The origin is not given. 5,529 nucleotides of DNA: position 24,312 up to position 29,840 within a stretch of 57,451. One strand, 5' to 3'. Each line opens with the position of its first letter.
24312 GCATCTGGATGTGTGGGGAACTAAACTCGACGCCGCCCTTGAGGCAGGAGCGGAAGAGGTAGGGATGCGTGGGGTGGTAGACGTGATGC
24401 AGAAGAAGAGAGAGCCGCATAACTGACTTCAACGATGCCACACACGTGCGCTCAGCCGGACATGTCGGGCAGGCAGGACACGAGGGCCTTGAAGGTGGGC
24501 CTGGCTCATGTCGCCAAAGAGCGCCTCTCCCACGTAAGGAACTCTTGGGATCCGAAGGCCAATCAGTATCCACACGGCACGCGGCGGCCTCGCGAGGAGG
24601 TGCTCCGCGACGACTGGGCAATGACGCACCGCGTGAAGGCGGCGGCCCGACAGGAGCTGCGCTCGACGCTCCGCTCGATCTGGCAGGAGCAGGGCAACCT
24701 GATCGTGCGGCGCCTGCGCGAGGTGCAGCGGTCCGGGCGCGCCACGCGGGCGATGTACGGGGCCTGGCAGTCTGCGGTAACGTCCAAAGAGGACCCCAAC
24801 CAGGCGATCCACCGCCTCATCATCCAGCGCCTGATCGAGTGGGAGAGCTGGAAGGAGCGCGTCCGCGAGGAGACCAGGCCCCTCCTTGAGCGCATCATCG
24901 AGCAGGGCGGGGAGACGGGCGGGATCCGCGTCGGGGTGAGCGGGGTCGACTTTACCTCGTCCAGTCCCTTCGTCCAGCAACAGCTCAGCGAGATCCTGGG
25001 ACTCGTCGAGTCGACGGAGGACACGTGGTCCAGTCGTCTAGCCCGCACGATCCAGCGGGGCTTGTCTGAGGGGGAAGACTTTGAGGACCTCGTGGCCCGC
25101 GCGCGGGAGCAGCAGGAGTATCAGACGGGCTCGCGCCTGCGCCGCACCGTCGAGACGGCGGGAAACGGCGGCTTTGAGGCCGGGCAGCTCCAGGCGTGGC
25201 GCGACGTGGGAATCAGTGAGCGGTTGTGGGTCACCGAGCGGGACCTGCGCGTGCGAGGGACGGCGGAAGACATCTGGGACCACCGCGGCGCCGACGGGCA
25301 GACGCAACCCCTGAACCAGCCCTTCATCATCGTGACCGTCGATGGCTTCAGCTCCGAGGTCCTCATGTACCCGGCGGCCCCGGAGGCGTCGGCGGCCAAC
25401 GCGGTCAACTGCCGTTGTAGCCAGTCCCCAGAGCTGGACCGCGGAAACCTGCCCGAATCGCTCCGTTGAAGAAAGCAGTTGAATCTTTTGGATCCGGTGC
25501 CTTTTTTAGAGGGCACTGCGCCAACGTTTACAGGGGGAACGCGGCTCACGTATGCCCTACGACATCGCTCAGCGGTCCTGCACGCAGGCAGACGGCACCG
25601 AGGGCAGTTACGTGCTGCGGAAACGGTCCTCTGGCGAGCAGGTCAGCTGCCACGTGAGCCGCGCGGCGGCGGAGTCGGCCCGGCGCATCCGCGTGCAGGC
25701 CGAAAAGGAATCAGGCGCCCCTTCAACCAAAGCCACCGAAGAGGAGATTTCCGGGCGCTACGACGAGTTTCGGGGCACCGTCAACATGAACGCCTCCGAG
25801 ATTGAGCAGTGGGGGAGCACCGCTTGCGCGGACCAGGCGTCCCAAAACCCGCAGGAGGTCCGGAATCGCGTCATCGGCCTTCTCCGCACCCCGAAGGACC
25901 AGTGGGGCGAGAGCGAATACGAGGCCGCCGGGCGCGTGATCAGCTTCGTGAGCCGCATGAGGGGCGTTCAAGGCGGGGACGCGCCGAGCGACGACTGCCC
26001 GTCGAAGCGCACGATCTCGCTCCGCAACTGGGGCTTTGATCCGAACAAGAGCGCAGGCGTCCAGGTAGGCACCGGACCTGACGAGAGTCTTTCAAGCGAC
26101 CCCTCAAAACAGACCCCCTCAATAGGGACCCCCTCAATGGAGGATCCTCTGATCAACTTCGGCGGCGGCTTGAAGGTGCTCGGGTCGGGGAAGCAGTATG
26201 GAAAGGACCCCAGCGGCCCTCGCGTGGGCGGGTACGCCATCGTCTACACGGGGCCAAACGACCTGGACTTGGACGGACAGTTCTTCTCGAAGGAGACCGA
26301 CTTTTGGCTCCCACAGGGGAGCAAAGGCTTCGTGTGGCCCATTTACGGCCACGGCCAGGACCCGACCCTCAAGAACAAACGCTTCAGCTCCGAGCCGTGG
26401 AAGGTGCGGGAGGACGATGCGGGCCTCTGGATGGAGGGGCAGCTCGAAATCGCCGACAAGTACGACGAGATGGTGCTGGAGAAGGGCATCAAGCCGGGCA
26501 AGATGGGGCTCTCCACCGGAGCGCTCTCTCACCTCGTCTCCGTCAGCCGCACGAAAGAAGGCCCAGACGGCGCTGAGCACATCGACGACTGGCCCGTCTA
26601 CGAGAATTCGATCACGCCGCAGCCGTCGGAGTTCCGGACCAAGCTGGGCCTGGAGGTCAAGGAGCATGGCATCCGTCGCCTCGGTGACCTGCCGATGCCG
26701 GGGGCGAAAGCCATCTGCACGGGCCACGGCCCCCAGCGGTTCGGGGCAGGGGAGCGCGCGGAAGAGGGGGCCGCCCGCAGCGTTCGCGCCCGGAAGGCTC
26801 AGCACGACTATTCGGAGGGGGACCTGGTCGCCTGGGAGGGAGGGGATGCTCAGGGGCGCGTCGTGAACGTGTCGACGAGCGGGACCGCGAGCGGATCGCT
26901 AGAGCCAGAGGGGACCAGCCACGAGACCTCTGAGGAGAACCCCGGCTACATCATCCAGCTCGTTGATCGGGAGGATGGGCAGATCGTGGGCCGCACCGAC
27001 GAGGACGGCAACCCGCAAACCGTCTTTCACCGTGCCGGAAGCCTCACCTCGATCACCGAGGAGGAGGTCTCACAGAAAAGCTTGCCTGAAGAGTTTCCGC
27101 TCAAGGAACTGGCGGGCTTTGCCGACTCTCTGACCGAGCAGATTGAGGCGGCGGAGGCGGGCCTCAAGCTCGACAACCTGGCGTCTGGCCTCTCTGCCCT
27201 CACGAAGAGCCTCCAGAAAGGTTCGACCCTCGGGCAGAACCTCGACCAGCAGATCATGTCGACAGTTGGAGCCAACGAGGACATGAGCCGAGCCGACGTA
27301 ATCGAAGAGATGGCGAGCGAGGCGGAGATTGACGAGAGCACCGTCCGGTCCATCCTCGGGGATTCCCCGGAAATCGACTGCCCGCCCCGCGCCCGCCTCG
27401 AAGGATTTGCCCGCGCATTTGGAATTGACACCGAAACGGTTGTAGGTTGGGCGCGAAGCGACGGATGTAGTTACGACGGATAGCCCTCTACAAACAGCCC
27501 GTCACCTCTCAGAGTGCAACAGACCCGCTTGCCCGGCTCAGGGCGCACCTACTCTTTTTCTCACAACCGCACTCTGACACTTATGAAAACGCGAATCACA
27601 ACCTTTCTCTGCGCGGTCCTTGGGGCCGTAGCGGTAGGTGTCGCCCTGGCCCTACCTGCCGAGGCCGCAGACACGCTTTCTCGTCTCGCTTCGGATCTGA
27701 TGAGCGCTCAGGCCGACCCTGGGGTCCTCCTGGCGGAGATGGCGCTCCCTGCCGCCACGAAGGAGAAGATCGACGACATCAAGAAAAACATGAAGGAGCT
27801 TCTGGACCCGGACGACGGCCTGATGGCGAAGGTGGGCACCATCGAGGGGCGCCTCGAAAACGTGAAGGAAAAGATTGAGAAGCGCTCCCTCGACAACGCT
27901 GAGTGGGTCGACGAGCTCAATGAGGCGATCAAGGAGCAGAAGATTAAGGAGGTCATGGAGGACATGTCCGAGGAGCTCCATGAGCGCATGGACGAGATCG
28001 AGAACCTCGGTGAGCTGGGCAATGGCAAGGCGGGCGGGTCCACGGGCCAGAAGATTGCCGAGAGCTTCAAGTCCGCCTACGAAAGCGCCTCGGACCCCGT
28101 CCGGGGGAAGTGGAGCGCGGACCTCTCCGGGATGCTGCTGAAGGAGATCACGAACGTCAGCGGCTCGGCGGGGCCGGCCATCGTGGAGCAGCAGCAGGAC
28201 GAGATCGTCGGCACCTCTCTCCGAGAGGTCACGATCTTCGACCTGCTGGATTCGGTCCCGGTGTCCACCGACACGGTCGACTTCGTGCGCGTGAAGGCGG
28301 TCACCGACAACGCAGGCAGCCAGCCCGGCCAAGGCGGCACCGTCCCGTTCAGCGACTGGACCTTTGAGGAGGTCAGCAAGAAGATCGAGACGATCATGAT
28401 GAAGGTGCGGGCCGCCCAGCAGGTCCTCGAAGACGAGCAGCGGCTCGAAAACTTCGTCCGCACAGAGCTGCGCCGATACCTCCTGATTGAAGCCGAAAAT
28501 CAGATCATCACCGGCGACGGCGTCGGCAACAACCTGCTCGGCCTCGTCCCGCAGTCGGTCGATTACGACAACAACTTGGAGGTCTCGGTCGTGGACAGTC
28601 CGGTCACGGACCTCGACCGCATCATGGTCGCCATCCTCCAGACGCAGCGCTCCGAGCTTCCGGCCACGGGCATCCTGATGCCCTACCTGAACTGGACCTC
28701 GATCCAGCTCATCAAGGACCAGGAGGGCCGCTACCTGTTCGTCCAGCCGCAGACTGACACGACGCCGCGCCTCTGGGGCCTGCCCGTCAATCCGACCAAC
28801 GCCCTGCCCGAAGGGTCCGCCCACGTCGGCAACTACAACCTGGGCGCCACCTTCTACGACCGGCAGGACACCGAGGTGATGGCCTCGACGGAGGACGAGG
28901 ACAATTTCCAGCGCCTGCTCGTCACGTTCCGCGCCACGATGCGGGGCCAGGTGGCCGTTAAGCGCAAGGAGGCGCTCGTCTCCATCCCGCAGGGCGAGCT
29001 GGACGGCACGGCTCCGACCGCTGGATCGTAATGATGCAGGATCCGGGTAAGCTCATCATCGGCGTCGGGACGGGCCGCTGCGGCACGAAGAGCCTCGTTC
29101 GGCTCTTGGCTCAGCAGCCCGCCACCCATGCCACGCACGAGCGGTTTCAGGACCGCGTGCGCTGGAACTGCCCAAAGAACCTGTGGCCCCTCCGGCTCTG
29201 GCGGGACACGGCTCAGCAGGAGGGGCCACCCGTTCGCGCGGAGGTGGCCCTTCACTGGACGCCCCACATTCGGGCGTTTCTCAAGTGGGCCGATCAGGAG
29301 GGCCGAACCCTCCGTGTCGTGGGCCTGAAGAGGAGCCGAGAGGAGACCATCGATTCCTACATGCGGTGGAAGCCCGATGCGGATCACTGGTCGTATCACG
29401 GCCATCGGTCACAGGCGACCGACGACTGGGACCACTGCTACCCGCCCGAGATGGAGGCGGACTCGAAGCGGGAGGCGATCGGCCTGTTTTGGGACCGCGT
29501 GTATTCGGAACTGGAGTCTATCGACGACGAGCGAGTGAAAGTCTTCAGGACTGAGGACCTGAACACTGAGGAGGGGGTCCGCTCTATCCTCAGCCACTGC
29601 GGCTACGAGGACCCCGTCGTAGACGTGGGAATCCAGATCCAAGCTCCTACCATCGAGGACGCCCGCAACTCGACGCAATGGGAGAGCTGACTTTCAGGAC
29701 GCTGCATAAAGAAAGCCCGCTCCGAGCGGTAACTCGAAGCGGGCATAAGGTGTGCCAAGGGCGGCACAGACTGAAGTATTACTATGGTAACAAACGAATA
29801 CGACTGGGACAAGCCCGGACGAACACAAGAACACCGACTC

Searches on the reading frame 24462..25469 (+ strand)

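Call 45: search_protein_families(library=pfam, proteins=[window:24462-25469:+], max_evalue=0.01)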
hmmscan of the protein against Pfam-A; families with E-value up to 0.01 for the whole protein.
window:24462-25469:+ (335 aa): 2 families
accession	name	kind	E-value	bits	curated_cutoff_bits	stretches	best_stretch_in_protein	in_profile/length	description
PF04233.19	Phage_Mu_F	-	3.7e-06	28.1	29.6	1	195-321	5-111/112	Phage Mu protein F like protein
PF22202.1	C2c1_helical_1st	-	0.0043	16.6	27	1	114-144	201-231/340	CRISPR-associated endonuclease C2c1 first helical domain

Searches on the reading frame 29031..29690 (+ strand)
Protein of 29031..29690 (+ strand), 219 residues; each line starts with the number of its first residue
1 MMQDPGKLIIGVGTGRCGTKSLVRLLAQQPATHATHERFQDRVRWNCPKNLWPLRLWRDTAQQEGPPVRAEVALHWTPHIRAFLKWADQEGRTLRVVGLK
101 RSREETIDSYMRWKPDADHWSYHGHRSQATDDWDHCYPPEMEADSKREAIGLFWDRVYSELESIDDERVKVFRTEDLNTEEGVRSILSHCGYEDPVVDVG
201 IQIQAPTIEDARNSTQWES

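Call 45: search_protein_families(library=pfam, proteins=[window:29031-29690:+], max_evalue=0.01)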
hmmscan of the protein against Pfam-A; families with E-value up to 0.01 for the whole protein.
window:29031-29690:+ (219 aa): 1 family
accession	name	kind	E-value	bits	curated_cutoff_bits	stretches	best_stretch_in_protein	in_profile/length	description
PF13469.12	Sulfotransfer_3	-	0.0045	17.7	27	0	9-41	2-34/216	Sulfotransferase family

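Call 61: search_solved_structures(query=window:29031-29690:+, max_evalue=1, show_alignments=2)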
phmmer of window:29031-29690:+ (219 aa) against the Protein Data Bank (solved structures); distinct sequences matched with E-value up to 1: 3.
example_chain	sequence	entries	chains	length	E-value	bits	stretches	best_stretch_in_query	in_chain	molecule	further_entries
4o1j_A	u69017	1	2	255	0.29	13.9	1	159-204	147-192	Carbonic anhydrase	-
8yl8_A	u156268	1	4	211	0.4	13.4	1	113-169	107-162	De novo protein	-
8yl4_A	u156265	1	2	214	0.42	13.4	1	113-169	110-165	De novo protein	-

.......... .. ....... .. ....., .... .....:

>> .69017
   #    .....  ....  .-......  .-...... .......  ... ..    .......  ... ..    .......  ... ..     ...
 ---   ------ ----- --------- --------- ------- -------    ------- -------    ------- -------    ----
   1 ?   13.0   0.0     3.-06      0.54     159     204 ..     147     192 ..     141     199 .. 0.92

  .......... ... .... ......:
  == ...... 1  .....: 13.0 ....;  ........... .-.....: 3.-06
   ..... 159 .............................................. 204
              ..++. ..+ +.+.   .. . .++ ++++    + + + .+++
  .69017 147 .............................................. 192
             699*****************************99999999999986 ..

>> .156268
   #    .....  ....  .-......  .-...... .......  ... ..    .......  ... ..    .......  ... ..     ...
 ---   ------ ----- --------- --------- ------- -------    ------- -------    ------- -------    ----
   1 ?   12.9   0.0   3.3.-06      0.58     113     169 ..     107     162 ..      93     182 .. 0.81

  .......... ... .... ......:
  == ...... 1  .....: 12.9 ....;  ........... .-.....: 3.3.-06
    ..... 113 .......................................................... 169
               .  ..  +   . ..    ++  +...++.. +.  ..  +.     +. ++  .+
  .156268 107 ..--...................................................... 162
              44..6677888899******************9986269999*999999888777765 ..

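Call 62: search_protein_families(library=ncbifam, proteins=[window:29031-29690:+], max_evalue=0.01)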
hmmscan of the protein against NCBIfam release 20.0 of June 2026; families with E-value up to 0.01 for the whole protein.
window:29031-29690:+ (219 aa): 0 families

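Call 78: search_protein_families(library=phrogs, proteins=[window:29031-29690:+], max_evalue=0.01)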
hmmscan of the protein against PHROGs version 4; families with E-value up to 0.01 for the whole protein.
window:29031-29690:+ (219 aa): 0 families
